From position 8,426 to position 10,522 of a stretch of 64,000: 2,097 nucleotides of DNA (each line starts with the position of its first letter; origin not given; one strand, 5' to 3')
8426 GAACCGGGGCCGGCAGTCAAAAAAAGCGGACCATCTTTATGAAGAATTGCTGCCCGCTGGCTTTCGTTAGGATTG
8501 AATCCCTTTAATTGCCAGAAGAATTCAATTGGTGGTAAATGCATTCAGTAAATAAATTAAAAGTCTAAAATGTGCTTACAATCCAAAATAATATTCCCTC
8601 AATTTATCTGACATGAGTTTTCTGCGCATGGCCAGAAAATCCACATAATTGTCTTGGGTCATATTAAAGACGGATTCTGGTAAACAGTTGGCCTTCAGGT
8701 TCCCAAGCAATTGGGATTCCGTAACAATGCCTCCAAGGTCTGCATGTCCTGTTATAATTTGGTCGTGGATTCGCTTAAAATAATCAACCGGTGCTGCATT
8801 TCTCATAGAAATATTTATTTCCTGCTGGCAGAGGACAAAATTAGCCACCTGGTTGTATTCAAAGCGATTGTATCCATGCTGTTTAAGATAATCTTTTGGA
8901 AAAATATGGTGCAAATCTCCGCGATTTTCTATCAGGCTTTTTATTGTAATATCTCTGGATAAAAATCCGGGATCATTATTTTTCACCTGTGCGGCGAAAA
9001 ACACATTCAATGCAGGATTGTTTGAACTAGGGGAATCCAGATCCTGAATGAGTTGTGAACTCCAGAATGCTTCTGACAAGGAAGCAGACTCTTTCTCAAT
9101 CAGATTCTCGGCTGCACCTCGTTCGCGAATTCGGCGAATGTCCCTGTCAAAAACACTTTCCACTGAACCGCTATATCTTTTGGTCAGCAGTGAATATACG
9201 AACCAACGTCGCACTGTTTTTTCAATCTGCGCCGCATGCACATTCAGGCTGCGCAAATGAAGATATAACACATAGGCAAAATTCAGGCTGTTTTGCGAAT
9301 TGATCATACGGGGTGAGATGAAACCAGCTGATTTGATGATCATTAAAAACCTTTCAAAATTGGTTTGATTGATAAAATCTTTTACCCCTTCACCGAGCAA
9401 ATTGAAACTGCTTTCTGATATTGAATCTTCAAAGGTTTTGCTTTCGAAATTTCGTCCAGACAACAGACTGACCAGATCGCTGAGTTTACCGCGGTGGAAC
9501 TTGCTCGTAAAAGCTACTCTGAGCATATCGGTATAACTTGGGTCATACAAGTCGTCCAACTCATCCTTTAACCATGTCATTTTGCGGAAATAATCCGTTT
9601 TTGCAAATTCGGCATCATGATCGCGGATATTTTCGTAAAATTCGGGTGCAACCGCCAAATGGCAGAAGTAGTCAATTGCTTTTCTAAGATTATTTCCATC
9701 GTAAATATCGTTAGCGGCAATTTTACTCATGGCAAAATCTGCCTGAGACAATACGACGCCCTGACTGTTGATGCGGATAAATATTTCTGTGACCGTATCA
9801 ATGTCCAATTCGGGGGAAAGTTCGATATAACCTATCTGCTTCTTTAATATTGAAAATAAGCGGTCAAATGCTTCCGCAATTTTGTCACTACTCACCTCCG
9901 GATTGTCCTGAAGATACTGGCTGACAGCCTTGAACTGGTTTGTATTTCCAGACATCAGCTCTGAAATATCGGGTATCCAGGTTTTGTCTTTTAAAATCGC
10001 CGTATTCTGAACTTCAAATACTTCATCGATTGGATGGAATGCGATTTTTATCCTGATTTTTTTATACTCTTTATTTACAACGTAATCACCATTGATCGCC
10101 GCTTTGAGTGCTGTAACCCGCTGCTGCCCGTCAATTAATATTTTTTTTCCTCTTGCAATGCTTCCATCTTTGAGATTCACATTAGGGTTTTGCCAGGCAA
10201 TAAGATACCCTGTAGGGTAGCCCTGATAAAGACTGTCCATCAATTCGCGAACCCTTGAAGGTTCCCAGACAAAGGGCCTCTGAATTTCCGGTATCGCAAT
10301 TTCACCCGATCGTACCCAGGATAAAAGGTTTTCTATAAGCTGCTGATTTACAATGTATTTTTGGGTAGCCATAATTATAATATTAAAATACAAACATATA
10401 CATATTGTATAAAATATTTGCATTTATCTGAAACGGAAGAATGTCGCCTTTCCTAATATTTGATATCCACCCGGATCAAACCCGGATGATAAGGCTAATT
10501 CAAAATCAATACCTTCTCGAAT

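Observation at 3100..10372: Two full-length DUF262/DUF1524 paralogs bracket the helicase-nuclease in one operon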

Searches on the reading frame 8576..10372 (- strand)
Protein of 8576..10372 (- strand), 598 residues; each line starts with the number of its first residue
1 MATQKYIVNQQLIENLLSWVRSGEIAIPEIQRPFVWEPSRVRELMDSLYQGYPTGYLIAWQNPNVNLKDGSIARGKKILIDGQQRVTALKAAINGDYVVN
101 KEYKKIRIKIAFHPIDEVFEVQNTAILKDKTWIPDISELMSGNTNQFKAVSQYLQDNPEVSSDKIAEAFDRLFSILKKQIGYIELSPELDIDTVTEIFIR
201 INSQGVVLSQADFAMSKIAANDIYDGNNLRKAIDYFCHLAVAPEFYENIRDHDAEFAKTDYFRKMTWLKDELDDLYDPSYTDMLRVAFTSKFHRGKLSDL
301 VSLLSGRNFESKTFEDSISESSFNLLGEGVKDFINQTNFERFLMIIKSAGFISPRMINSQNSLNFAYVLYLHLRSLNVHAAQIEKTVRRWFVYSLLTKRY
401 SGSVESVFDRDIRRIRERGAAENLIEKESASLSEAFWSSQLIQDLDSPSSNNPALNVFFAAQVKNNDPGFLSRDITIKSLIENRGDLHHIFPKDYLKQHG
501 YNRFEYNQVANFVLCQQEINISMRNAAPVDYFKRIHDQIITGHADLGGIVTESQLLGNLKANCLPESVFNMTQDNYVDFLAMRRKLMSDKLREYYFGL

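Call 5: search_protein_families(library=pfam, proteins=[window:8576-10372:-], max_evalue=0.01)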
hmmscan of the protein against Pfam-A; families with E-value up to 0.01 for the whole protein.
window:8576-10372:- (598 aa): 1 family
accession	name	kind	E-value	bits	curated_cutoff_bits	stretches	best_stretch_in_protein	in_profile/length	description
PF03235.19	GmrSD_N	-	2.7e-32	112.9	33.2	1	13-217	1-197/199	GmrSD restriction endonuclease, N-terminal domain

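Call 6: search_protein_families(library=padloc, proteins=[window:8576-10372:-], max_evalue=0.01)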
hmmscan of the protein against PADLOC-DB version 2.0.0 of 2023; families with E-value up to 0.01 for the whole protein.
window:8576-10372:- (598 aa): 11 families
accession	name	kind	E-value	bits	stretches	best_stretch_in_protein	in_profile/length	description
PDLC04151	HEC-05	-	1.7e-31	107.6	4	10-63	25-78/600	-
PDLC04709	PDC-M55C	-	9.6e-17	58.8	1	11-208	15-228/554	-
PDLC04150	HEC-05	-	1.1e-15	55.6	3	13-61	10-58/583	-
PDLC04153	HEC-05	-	6.1e-10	35.9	1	10-62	6-58/621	-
PDLC04152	HEC-05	-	1.2e-08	32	1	146-221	191-265/566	-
PDLC03877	NsnA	-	3.2e-07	28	1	13-210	53-192/385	-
PDLC02686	Orf5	-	1.9e-05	21.4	1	24-92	20-92/566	Orf5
PDLC04157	HEC-06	-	3.4e-05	20.7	1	13-94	11-93/558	-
PDLC02690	Orf5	-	0.0011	16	1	26-91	11-74/531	Orf5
PDLC04785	PDC-M72B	-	0.0027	15.7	1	527-582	25-81/168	-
PDLC02792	SspE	-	0.0063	12.9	0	25-52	24-51/771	SspE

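Call 10: search_protein_families(library=ncbifam, proteins=[window:8576-10372:-], max_evalue=0.01)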
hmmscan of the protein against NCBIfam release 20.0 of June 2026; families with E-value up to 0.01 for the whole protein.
window:8576-10372:- (598 aa): 0 families

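Call 12: find_homologous_proteins(query=window:8576-10372:-, max_evalue=1e-10)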
Query window:8576-10372:- (598 aa): 8000 proteins with E <= 1e-10 among 8000 candidates; the best 120 are listed.
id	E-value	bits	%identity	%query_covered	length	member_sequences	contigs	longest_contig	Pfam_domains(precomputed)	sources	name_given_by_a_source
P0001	0.0e+0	1347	100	100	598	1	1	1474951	PF03235.20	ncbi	-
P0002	4.1e-267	905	66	100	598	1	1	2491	PF03235.20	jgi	jgi:hypothetical protein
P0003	1.3e-260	884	65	100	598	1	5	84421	PF03235.20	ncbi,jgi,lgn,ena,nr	ncbi:MAG TPA: DUF262 domain-containing protein [Bacteroidales bacterium]|nr:DUF262 domain-containing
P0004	4.1e-260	882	65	100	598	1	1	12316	PF03235.20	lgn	-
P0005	1.2e-258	877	64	99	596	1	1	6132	PF03235.20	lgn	-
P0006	1.7e-258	877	65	100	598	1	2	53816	PF03235.20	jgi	jgi:hypothetical protein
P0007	1.9e-258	877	65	100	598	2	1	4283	PF03235.20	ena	-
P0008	4.8e-258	875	65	100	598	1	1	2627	PF03235.20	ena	-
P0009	4.9e-258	875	65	100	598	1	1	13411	PF03235.20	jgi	jgi:hypothetical protein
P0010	7.5e-258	875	65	100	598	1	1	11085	PF03235.20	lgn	-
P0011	1.4e-257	874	64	100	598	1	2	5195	PF03235.20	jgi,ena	jgi:hypothetical protein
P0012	2.7e-257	873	65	100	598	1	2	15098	PF03235.20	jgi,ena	jgi:hypothetical protein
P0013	3.4e-257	873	65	100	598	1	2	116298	PF03235.20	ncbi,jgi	jgi:hypothetical protein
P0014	3.8e-257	873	65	100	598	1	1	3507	PF03235.20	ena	-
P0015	3.8e-257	873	65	100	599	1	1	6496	PF03235.20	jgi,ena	jgi:hypothetical protein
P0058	2.1e-255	867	64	99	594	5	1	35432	PF03235.20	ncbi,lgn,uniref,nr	ncbi:GmrSD restriction endonuclease domain-containing protein [Algoriphagus boritolerans]|uniref:Gmr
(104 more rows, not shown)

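Call 27: search_solved_structures(query=window:8576-10372:-, max_evalue=1, show_alignments=2)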
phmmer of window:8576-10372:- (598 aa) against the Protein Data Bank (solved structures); distinct sequences matched with E-value up to 1: 1.
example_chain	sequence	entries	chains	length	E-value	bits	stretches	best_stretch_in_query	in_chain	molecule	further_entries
7p9k_A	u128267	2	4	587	1.5e-10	43.5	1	13-62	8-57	DUF262 domain-containing protein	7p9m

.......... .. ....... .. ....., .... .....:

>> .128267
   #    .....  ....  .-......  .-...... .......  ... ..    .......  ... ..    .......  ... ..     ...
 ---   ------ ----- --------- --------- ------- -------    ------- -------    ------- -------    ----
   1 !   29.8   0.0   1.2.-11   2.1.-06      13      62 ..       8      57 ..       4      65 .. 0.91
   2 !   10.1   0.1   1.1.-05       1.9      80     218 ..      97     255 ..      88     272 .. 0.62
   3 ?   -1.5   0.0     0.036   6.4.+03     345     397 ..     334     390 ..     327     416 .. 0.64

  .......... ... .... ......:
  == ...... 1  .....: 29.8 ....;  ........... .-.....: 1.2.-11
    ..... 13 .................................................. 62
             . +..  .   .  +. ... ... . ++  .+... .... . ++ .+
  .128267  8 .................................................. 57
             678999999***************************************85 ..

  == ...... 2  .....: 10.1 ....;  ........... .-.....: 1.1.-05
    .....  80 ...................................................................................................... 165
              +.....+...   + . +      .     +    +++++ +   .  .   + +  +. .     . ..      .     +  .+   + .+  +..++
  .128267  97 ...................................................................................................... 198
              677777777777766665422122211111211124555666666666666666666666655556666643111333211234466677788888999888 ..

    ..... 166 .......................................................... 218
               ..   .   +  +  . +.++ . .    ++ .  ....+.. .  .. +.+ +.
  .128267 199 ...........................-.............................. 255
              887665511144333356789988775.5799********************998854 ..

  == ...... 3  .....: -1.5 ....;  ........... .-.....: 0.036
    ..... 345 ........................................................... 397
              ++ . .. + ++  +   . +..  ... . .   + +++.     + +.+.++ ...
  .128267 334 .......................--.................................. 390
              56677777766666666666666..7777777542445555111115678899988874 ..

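Call 34: find_encoding_contigs(protein=P0003, flank=7000, max_places=4)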
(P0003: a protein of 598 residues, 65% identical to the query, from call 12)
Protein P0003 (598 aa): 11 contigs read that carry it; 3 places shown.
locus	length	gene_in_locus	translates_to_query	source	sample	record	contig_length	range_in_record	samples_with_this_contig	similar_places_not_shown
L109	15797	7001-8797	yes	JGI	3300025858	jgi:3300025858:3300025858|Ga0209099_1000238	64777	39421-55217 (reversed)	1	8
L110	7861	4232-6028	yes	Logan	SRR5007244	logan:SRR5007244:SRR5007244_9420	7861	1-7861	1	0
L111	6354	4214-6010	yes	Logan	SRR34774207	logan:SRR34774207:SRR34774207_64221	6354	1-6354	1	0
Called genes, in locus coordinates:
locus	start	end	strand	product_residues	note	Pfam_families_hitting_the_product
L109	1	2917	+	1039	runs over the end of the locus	PF02384:N6_Mtase (weak), PF20473:MmeI_Mtase (weak), PF07669:Eco57I (weak), PF18135:Type_ISP_C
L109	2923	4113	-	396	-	-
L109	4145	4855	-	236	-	PF09603:Fib_succ_major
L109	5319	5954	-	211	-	-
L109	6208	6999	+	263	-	PF00520:Ion_trans, PF08016:PKD_channel (faint)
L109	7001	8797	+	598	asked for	PF03235:GmrSD_N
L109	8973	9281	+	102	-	-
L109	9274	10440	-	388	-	PF17293:Arm-DNA-bind_5, PF13102:Phage_int_SAM_5, PF00589:Phage_integrase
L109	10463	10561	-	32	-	-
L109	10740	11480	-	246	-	PF08501:Shikimate_dh_N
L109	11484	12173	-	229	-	PF09335:VTT_dom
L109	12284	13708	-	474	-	-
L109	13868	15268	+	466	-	PF02878:PGM_PMM_I, PF02879:PGM_PMM_II, PF02880:PGM_PMM_III, PF00408:PGM_PMM_IV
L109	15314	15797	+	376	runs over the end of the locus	PF00266:Aminotran_5, PF00155:Aminotran_1_2, PF01041:DegT_DnrJ_EryC1 (weak)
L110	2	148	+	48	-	?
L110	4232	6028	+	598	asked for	PF03235:GmrSD_N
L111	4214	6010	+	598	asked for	PF03235:GmrSD_N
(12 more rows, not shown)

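Call 35: find_encoding_contigs(protein=P0058, flank=7000, max_places=3)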
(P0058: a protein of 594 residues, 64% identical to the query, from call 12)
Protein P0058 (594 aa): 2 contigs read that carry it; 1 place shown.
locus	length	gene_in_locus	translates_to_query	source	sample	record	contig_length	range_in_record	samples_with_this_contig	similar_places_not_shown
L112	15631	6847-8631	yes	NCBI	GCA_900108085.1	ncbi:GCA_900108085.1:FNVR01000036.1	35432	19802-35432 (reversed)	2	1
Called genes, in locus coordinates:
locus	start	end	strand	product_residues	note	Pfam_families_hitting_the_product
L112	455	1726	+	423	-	PF17293:Arm-DNA-bind_5, PF13102:Phage_int_SAM_5, PF00589:Phage_integrase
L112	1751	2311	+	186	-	-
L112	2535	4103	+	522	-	PF12161:HsdM_N, PF02384:N6_Mtase, PF05175:MTS (weak)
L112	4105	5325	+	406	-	PF01420:Methylase_S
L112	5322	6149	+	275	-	PF13676:TIR_2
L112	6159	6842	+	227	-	-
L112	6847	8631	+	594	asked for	PF03235:GmrSD_N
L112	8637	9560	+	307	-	-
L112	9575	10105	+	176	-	-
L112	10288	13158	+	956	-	PF04313:HSDR_N, PF04851:ResIII, PF00270:DEAD, PF18766:SWI2_SNF2, PF22679:T1R_D3-like, PF12008:EcoR124_C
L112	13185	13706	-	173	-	-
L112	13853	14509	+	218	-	-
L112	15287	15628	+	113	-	-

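Call 53: predict_structure(alignment_id=A3)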
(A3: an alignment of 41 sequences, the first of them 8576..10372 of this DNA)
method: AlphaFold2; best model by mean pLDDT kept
length: 598 residues; sequences in the alignment: 41
mean_pLDDT: 60.4   pTM: 0.53
mean pLDDT of the five models: 60.4, 58.2, 55.9, 54.3, 54.1
residues with pLDDT >= 90: 60; 70-90: 190; 50-70: 117; < 50: 231
segments of 3 or more residues with pLDDT < 50: 1-108, 121-123, 177-213, 226-229, 231-233, 235-244, 266-287, 289-319, 401-405
pLDDT, mean of each block of 10 residues (from residue 1): 26 41 32 28 36 30 29 32 34 26 32 70 60 71 65 83 80 55 27 32 32 49 50 47 49 55 47 33 47 41 37 40 55 56 81 66 72 81 89 79 45 72 82 87 78 84 92 84 78 87 83 70 73 86 74 91 92 91 93 93
secondary structure, 60 per line:
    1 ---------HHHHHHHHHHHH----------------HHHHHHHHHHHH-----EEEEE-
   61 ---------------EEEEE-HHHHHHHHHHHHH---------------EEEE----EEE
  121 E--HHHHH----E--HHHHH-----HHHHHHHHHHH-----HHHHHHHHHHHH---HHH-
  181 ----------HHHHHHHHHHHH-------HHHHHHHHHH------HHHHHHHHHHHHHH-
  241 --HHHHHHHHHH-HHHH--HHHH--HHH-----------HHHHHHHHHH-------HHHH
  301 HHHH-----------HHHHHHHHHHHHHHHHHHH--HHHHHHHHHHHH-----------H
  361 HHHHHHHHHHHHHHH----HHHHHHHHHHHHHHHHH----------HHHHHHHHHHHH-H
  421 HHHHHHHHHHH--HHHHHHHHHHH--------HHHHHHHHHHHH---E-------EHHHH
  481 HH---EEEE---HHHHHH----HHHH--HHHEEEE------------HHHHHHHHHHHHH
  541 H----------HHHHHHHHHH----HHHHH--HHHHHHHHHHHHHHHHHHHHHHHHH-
elements in order: H10-21 H38-49 E55-59 E76-80 H82-94 E110-113 E118-121 H124-128 H136-140 H146-156 H162-173 H191-202 H210-219 H226-239 H243-252 H254-257 H260-263 H280-289 H297-304 H316-334 H337-348 H360-375 H380-396 H407-418 H420-431 H434-444 H453-464 H477-482 E486-489 H493-498 H503-506 E512-515 H528-541 H552-561 H566-570 H573-597

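Call 60: fold_search(model_id=the predicted structure, library=pdb)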
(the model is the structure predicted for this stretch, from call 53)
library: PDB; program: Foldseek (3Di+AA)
matches with E <= 10: 37; with E <= 0.001: 0
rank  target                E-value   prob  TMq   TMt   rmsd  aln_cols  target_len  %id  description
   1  7drs_A                1.8e-02  0.87  0.25  0.21  20.6       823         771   12  Structure of SspE_40224 (released 2022-06-29)
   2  6n61_F                2.0e+00  0.08  0.10  0.13  22.9       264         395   10  Escherichia coli RNA polymerase sigma70-holoenzyme bound to upstream fork promoter DNA and Capistruin (released 2019-01-09)
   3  6psu_L                2.2e+00  0.02  0.08  0.08  28.4       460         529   12  Escherichia coli RNA polymerase promoter unwinding intermediate (TRPi2) with TraR and rpsT P2 promoter (released 2020-03-25)
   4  4wk5                  2.3e+00  0.08  0.13  0.23  17.1       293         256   10  Crystal structure of a Isoprenoid Synthase family member from Thermotoga neapolitana DSM 4359, target EFI-509458 (released 2014-11-19)
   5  9ckz_B                2.3e+00  0.07  0.16  0.17  23.0       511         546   10  Cryo-EM structure of human XPR1 in apo state (released 2025-06-18)
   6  5wtj_B                2.4e+00  0.02  0.10  0.07  31.8       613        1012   12  Crystal structure of an endonuclease (released 2017-02-08)
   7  8g8i_A                2.5e+00  0.04  0.11  0.13  23.7       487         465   15  C3HR3_9r_shift4: Extendable repeat protein fiber (released 2023-08-30)
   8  6n57_L                2.7e+00  0.02  0.09  0.09  28.9       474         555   11  Cryo-EM structure of Escherichia coli RNAP polymerase bound with TraR in conformation I (released 2020-02-26)
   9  2nnw_A                4.4e+00  0.03  0.10  0.14  19.9       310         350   10  Alternative conformations of Nop56/58-fibrillarin complex and implication for induced-fit assenly of box C/D RNPs (released 2007-08-21)
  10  3opb_A                4.5e+00  0.03  0.15  0.14  20.5       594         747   10  Crystal structure of She4p (released 2010-12-01)
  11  6bom_E                4.7e+00  0.01  0.07  0.09  26.9       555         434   11  Crystal structure of mutant 2-methylcitrate synthase mcsAG306A from Aspergillus fumigatus. (released 2018-11-28)
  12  6bop_A                5.0e+00  0.01  0.07  0.09  26.3       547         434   12  Crystal structure of 2-methylcitrate synthase from Aspergillus fumigatus (released 2018-11-28)
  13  3tnh_B                5.2e+00  0.06  0.11  0.21  16.0       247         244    9  CDK9/cyclin T in complex with CAN508 (released 2012-02-15)
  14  2ftz                  5.2e+00  0.05  0.11  0.21  19.1       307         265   11  Crystal structure of Geranyltranstransferase (EC 2.5.1.10) (tm0161) from THERMOTOGA MARITIMA at 1.90 A resolution (released 2006-02-07)
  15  3nc0_D                5.4e+00  0.02  0.14  0.10  23.3       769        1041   10  Crystal structure of the HIV-1 Rev NES-CRM1-RanGTP nuclear export complex (crystal II) (released 2010-10-27)
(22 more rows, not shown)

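Call 91: search_dna_similar(query=window:8576-10372:-, collection=plasmids, mode=protein, max_evalue=1e-20, max_rows=15, rows=spread)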
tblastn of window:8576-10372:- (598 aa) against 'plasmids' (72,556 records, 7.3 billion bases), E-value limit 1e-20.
Records with a match: 20; places in all: 20; records where one place covers at least 80% of the query: 17.
Best place of each record, by identity: <60% 20.
By first word of the organism name: Priestia 3; Levilactobacillus 3; Lactiplantibacillus 2; Lactobacillus 2; Pseudomonas 1; Meiothermus 1; Mesobacillus 1; Selenomonas 1; Polaromonas 1; Rhodococcus 1; and 4 more.
By predicted mobility (MOB-suite, as given by PLSDB): non-mobilizable 15; conjugative 4; mobilizable 1.
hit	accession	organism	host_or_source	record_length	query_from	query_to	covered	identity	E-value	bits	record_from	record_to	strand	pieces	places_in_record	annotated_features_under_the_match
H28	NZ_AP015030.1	Pseudomonas putida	-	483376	1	598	100%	59.7%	0e+0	757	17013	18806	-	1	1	DUF262 domain-containing protein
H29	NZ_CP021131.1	Meiothermus taiwanensis WR-220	-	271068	1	595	99%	54.1%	0e+0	672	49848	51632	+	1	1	DUF262 domain-containing protein | class I SAM-dependent DNA methyltransferase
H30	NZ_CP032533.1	Priestia megaterium NCT-2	contaminated soil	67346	5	598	99%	54.1%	7e-179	654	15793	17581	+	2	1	hypothetical protein | DUF262 domain-containing protein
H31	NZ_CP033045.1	Mesobacillus foraminis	cell culture,Red Sea lagoons-Mangrove ...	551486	6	595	99%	52.2%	0e+0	646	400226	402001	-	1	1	DUF262 domain-containing protein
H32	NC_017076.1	Selenomonas ruminantium subsp. lactilytica TAM6421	-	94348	5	595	99%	49.7%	0e+0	592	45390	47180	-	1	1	DUF262 domain-containing protein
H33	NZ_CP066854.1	Rhodococcus pyridinivorans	WHOLE ORGANISM,activated sludge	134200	5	595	99%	47.8%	2e-173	553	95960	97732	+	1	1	DUF262 domain-containing protein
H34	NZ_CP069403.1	Priestia megaterium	Homo sapiens,Pure culture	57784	1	598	90%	51.7%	6e-121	570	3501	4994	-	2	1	DUF262 domain-containing protein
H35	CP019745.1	Levilactobacillus brevis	cell culture,wheat beer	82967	1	595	99%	40.6%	7e-145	471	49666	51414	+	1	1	hypothetical protein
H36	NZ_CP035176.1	Lactiplantibacillus plantarum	cell culture,food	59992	1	595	99%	40.5%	2e-144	469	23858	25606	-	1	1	DUF262 domain-containing protein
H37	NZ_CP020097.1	Lactiplantibacillus plantarum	-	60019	1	595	99%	40.5%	1e-143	467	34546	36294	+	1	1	DUF262 domain-containing protein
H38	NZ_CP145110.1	Levilactobacillus brevis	-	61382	1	596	100%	39.1%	2e-138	451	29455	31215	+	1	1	DUF262 domain-containing protein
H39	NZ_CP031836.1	Lactobacillus amylolyticus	bacteria,Naturally fermented tofu whey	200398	1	598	100%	37.9%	1e-129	427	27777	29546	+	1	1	DUF262 domain-containing protein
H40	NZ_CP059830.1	Lactobacillus ultunensis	Homo sapiens,isolation from mixed ...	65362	1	598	100%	37.9%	7e-131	430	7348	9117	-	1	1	DUF262 domain-containing protein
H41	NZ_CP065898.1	Paracoccus marcusii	Cancer pagurus,whole ...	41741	13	419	68%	26.5%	4e-23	112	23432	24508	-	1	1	DUF262 domain-containing protein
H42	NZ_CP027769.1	Tetragenococcus halophilus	cell culture,sugar thick juice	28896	4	115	19%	58.9%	3e-33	143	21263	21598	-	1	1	none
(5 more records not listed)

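Call 92: get_annotated_region(hit=H28, flank=7000)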
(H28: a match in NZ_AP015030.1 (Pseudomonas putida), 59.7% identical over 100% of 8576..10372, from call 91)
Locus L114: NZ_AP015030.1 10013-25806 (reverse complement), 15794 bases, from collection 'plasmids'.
description: Pseudomonas putida strain KF715 plasmid pKF715A, complete sequence
organism: Pseudomonas putida (NCBI taxid 303)
taxonomy: Bacteria; Pseudomonadota; Gammaproteobacteria; Pseudomonadales; Pseudomonadaceae; Pseudomonas; Pseudomonas putida
host: -; source: -; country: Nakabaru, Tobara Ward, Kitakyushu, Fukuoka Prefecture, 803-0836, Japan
typing (MOB-suite, as given by PLSDB): conjugative; replicon IncP; relaxase MOBF,MOBH; mating-pair formation MPF_T
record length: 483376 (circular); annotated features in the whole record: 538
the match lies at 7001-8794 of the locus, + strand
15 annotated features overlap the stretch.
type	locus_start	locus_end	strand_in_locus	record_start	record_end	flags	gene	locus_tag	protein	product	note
CDS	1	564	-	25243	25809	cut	-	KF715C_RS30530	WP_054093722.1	aromatic-ring-hydroxylating dioxygenase subunit beta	GO:0019439 - aromatic compound catabolic process [Evidence IEA]; GO:0006725 - cellular aromatic compound metabolic ...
CDS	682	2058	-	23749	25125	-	-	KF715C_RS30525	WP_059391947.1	aromatic ring-hydroxylating dioxygenase subunit alpha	-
CDS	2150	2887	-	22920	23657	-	-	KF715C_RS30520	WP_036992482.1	FCD domain-containing protein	-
CDS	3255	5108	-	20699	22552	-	-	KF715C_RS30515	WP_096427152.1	integrase arm-type DNA-binding domain-containing protein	-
CDS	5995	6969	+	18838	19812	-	-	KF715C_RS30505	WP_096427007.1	5'-nucleotidase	-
CDS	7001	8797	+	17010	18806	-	-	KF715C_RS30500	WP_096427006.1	DUF262 domain-containing protein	-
CDS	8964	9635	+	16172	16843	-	-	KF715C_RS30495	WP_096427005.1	VWA domain-containing protein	-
CDS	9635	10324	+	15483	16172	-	-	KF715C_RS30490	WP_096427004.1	PP2C family serine/threonine-protein phosphatase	-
CDS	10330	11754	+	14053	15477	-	-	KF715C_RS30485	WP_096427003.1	lipopolysaccharide kinase InaA family protein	-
CDS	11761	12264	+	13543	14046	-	-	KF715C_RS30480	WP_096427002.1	hypothetical protein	-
CDS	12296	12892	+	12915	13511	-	-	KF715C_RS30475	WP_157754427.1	hypothetical protein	-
CDS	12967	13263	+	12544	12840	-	-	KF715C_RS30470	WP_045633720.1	YebG family protein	-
CDS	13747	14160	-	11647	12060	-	-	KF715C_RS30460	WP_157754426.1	hypothetical protein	-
CDS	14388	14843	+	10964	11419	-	-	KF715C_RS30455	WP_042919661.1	hypothetical protein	-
CDS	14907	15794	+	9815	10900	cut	-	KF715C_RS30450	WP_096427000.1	hypothetical protein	-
